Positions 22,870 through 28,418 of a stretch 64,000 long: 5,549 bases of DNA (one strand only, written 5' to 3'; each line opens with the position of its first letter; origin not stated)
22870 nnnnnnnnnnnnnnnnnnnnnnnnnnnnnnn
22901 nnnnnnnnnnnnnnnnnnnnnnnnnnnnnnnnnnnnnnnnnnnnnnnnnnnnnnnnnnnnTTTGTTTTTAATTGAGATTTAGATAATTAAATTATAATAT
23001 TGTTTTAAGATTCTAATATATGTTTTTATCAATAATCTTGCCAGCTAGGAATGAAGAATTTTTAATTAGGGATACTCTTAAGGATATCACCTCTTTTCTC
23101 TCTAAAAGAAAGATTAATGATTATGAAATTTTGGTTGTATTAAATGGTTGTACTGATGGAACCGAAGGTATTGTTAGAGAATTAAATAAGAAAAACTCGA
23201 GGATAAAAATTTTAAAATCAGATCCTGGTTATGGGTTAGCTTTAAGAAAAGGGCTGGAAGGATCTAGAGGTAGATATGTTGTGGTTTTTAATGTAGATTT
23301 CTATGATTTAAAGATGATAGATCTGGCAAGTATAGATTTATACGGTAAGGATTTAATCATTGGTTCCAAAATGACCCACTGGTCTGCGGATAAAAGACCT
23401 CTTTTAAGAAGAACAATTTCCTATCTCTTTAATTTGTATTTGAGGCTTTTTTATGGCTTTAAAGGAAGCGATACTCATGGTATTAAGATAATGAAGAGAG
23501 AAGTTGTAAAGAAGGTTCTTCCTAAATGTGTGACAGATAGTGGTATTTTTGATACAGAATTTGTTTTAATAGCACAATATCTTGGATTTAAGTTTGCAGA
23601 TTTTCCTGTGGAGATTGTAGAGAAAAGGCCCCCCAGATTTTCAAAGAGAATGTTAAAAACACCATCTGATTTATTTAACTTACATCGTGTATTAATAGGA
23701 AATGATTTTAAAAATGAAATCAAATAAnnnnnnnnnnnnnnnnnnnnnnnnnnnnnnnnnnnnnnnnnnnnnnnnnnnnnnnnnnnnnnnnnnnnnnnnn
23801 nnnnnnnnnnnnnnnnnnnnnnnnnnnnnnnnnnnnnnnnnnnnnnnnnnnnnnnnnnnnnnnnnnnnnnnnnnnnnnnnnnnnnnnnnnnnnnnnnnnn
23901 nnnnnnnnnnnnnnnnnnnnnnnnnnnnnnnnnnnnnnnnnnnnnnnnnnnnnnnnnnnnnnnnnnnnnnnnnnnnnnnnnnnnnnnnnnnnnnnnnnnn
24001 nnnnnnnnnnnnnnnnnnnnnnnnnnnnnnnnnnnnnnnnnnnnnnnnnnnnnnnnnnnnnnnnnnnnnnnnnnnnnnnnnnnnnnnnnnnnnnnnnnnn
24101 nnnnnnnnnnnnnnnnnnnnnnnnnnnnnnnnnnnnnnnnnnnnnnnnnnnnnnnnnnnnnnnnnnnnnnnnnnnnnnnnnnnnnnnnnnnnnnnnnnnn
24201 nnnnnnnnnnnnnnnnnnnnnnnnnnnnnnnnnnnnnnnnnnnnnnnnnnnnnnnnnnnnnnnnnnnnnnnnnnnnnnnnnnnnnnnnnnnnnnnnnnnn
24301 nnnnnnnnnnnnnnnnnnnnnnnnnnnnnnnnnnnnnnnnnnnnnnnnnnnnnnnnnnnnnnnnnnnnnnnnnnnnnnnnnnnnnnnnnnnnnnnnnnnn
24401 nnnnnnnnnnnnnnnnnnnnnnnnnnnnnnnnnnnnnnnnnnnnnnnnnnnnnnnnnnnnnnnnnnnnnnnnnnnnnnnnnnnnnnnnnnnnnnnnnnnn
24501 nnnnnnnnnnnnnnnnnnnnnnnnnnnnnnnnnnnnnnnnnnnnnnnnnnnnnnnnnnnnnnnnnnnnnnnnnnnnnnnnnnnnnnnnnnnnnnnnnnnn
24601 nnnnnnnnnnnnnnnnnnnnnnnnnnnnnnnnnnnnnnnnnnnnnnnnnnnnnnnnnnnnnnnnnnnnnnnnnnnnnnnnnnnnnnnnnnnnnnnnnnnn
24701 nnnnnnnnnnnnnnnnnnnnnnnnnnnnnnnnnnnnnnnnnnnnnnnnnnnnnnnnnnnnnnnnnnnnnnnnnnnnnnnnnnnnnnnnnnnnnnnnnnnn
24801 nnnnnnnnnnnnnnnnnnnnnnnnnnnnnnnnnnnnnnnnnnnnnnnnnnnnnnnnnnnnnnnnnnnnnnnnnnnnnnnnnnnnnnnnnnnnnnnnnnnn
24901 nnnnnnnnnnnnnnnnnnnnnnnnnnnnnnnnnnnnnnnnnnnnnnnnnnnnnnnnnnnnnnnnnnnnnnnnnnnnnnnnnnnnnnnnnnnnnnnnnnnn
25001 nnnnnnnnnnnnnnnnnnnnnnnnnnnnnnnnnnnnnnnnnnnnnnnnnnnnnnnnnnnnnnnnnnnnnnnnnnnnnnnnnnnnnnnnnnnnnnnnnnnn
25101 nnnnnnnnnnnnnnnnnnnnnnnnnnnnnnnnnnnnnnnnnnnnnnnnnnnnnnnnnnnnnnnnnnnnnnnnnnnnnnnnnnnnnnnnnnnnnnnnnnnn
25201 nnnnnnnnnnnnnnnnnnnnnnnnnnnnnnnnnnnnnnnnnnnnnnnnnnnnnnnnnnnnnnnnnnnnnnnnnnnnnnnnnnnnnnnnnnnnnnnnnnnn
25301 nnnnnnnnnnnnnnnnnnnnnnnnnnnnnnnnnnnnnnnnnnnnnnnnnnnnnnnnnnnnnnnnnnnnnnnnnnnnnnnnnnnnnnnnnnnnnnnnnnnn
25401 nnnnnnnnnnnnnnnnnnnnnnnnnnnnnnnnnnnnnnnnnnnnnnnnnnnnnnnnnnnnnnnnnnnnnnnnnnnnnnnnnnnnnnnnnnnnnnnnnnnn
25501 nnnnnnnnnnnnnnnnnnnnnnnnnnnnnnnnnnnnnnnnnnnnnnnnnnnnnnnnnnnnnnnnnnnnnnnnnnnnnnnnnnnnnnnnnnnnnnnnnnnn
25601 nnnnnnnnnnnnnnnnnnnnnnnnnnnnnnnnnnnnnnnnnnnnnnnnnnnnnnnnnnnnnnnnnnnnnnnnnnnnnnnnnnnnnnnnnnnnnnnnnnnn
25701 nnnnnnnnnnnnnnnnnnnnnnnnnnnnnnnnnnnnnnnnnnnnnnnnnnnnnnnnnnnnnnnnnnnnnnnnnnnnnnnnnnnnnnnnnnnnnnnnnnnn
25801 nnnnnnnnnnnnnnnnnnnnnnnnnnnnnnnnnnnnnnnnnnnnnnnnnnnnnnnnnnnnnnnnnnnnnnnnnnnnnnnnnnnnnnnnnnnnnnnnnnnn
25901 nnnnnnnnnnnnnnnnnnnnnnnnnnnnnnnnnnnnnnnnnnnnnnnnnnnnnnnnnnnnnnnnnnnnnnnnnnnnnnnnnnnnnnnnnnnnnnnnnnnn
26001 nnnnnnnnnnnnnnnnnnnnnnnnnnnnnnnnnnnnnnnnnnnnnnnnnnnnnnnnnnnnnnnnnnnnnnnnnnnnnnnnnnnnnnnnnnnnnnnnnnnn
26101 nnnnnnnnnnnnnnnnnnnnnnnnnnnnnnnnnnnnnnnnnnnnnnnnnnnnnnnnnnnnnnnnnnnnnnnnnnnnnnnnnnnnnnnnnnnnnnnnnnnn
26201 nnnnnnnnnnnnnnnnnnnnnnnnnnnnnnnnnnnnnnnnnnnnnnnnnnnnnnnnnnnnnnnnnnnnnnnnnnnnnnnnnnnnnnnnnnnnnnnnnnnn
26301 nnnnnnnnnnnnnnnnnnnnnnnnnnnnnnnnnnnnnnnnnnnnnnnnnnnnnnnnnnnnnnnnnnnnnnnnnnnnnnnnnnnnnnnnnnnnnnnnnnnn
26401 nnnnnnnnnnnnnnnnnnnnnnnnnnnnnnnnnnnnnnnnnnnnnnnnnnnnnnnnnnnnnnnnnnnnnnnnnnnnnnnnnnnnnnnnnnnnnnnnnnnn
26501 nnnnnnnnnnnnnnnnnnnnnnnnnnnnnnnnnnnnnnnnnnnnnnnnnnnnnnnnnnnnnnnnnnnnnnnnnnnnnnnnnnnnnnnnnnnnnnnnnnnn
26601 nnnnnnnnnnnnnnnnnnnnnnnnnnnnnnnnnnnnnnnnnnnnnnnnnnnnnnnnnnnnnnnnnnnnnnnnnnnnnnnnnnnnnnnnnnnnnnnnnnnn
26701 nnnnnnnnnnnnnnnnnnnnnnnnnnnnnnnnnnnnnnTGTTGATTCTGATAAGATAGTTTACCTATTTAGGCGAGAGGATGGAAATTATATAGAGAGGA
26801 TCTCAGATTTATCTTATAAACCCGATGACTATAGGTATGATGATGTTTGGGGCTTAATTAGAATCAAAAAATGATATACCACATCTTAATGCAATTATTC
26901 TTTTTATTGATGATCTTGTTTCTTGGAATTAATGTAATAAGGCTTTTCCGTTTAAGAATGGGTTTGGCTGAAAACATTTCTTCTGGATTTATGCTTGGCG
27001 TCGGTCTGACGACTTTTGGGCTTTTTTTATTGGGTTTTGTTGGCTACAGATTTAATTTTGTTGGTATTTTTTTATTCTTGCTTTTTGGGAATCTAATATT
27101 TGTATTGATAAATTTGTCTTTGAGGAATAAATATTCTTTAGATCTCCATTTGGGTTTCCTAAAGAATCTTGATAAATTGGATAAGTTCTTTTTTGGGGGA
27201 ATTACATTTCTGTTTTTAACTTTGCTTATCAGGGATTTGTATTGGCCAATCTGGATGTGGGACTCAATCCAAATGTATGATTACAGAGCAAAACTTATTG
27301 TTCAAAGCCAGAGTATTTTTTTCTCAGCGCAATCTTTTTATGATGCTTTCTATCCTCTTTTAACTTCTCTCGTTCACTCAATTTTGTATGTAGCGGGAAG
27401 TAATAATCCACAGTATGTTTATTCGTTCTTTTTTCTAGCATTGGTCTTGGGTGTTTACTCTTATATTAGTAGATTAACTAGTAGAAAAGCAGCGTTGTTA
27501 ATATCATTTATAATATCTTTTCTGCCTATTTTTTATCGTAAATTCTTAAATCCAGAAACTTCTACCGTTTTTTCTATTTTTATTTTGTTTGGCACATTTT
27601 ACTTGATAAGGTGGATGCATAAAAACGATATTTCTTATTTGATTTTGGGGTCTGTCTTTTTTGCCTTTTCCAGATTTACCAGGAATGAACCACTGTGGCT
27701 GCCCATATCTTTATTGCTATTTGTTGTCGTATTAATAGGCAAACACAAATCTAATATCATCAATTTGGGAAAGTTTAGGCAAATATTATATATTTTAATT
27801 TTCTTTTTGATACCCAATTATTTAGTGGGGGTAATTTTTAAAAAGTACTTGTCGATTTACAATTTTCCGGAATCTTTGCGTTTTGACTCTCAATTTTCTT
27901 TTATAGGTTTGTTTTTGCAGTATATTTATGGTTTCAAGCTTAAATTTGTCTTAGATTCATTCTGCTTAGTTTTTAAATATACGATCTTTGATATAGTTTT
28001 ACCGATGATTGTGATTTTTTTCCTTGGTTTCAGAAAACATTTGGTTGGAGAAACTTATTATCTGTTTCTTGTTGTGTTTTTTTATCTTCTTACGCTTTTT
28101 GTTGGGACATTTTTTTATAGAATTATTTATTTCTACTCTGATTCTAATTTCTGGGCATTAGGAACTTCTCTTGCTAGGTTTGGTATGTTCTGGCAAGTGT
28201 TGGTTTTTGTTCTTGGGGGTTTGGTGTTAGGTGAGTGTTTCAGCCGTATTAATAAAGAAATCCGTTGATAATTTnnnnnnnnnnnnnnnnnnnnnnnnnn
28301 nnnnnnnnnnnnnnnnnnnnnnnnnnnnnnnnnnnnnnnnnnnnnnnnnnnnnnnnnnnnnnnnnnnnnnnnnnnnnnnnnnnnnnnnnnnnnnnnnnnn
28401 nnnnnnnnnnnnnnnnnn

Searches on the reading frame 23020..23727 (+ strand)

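Call 37: search_protein_families(library=pfam, proteins=[window:23020-23727:+], max_evalue=0.001)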
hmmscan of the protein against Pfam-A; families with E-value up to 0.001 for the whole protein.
window:23020-23727:+ (235 aa): 1 family
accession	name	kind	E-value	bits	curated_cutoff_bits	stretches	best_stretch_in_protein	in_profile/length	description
PF00535.33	Glycos_transf_2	-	2e-14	54.3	23.3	1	4-131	1-129/168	Glycosyl transferase family 2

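Call 47: search_protein_families(library=ncbifam, proteins=[window:23020-23727:+], max_evalue=0.001)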
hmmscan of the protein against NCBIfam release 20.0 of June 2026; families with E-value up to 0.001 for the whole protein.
window:23020-23727:+ (235 aa): 11 families
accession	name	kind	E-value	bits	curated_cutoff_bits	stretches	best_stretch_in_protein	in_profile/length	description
NF047588.1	GlcsyltransPgfSStrep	equivalog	1.1e-08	34.7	500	1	1-100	1-102/308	glycosyltransferase PgfS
TIGR03937.1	PgaC_IcaA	equivalog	1.6e-08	34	422.3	1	3-93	47-135/407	poly-beta-1,6-N-acetyl-D-glucosamine synthase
NF047683.1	TeichurnBiosyTuaG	equivalog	1.2e-07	31.6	400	1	3-93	8-96/252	teichuronic acid biosynthesis protein TuaG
NF007482.0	PRK10073.1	equivalog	2.7e-07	29.9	423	1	3-93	8-95/334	glycosyltransferase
NF041391.1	DPhHxTase_Halo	equivalog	3.5e-07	29.4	375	1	11-202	5-186/213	dolichyl-phosphate hexose transferase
TIGR04283.1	glyco_like_mftF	equivalog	5.6e-06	26.1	182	1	3-90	1-79/221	TIGR04283 family arsenosugar biosynthesis glycosyltransferase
NF010496.0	PRK13915.1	equivalog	7.9e-06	25.2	262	1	3-97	33-130/307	glucosyl-3-phosphoglycerate synthase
NF050050.1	ProtGlycPglI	equivalog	1.8e-05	24.3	500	1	2-68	3-65/306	GalNAc(5)-diNAcBac-PP-undecaprenol beta-1,3-glucosyltransferase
NF041875.1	EPS_EpsD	equivalog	2.2e-05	24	370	1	3-93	1-89/325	exopolysaccharide biosynthesis glycosyltransferase EpsD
TIGR04009.1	wcaE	equivalog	7.6e-05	22.1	369.2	1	1-92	1-91/248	colanic acid biosynthesis glycosyltransferase WcaE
NF045692.1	OglycostaseCruG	equivalog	0.00023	20.2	600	1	4-69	44-105/386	2'-O-glycosyltransferase CruG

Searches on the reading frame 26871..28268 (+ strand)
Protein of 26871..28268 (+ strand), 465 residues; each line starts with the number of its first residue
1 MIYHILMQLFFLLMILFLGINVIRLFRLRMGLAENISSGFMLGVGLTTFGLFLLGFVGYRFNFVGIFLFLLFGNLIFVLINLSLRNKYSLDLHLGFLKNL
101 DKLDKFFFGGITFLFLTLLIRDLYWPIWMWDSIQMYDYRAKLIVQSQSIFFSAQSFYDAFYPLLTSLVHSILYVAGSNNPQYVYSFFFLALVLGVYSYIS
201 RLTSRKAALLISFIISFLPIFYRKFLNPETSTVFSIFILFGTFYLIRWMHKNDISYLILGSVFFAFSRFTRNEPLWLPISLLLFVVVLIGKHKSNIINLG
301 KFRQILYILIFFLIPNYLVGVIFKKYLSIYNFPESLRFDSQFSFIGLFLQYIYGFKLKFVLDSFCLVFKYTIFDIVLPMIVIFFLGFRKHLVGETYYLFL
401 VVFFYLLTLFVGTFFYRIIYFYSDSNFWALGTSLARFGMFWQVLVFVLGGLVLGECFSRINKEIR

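Call 37: search_protein_families(library=pfam, proteins=[window:26871-28268:+], max_evalue=0.001)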
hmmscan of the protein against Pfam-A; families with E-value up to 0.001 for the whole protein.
window:26871-28268:+ (465 aa): 1 family
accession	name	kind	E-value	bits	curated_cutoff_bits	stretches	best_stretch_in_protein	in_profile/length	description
PF13231.12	PMT_2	-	7e-06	26.8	26.1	1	189-310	33-152/160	Dolichyl-phosphate-mannose-protein mannosyltransferase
